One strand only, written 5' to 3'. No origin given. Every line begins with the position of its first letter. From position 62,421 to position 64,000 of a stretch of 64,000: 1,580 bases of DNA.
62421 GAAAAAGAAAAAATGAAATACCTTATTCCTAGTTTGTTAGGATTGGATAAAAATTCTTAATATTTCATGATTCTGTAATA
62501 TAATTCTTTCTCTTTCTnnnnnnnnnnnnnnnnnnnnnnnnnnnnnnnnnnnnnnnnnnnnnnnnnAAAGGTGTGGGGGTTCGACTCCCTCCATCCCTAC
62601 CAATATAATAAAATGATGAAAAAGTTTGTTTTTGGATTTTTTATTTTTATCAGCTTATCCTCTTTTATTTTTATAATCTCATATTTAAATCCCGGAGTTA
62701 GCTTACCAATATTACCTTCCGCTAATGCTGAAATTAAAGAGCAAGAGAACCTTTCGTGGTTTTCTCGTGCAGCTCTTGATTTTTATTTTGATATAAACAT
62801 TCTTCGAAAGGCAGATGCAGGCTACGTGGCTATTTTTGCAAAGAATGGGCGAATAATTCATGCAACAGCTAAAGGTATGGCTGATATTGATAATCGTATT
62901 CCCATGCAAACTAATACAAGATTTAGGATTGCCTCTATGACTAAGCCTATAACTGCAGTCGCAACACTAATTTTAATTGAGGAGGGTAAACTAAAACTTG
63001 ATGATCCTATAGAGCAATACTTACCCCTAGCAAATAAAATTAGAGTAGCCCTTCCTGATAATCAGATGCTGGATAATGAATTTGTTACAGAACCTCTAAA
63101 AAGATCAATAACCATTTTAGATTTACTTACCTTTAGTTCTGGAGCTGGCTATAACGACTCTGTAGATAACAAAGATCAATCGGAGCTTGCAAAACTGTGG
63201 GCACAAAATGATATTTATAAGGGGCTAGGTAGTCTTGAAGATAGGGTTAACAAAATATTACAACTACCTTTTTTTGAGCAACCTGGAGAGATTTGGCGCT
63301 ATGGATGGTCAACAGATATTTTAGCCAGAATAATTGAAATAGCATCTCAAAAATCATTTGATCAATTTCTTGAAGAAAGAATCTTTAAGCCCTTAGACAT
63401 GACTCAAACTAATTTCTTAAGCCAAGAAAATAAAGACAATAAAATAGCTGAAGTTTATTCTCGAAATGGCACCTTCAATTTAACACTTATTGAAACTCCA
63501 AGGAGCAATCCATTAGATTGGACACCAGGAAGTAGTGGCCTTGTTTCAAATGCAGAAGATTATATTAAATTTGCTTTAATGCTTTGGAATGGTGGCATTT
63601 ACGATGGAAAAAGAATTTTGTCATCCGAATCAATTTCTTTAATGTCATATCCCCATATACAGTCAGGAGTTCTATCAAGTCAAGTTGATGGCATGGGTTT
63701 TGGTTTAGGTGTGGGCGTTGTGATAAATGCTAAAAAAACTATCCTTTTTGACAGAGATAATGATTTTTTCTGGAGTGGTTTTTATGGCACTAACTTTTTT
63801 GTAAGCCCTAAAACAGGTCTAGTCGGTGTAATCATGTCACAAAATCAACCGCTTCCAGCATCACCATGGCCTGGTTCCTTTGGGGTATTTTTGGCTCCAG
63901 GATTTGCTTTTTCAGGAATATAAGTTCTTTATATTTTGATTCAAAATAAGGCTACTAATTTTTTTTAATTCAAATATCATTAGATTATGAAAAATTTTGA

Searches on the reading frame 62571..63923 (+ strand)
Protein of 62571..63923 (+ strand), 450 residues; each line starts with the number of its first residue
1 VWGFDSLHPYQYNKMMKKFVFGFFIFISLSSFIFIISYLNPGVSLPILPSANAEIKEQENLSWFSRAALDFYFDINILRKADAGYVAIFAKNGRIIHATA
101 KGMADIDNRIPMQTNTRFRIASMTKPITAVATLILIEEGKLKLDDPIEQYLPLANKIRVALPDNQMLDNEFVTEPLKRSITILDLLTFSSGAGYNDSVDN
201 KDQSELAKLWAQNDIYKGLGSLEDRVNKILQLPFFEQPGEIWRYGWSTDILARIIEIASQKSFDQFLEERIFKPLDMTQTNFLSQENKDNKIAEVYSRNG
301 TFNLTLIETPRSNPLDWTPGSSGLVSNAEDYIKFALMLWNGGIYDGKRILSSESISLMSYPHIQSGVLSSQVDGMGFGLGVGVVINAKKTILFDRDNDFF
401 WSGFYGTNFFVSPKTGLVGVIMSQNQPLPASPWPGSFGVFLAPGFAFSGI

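Call 29: search_protein_families(library=ncbifam, proteins=[window:62571-63923:+], max_evalue=1e-8)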
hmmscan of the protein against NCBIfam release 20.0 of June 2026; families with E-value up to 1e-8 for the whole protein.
window:62571-63923:+ (450 aa): 6 families
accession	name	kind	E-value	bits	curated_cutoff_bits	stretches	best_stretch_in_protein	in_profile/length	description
NF052559.1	MthAcHydAcmB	equivalog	1.6e-37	129.2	550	1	83-363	25-294/391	methyl acetate hydrolase AcmB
NF002968.0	PRK03642.1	equivalog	4.9e-15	55.3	385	1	73-426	43-396/432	penicillin binding protein PBP4B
NF007943.0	PRK10662.1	equivalog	5.5e-14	51.6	266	1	64-337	32-269/380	D-alanyl-D-alanine-carboxypeptidase/endopeptidase AmpH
NF009622.0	PRK13128.1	equivalog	1.3e-13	50.3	443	1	83-161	24-100/518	D-aminopeptidase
NF038269.1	lipase_LipE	equivalog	7.1e-12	45.1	750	0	100-153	68-123/407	lipase LipE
NF033085.1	bla_class_C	equivalog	3.3e-10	39.3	415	0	97-155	35-93/356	class C beta-lactamase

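Call 92: search_protein_families(library=pfam, proteins=[window:62571-63923:+], max_evalue=0.01)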
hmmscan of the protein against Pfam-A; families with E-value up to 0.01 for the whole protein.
window:62571-63923:+ (450 aa): 1 family
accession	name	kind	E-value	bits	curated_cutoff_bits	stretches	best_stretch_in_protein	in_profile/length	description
PF00144.29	Beta-lactamase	-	8.8e-57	193.2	27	1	83-428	15-313/329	Beta-lactamase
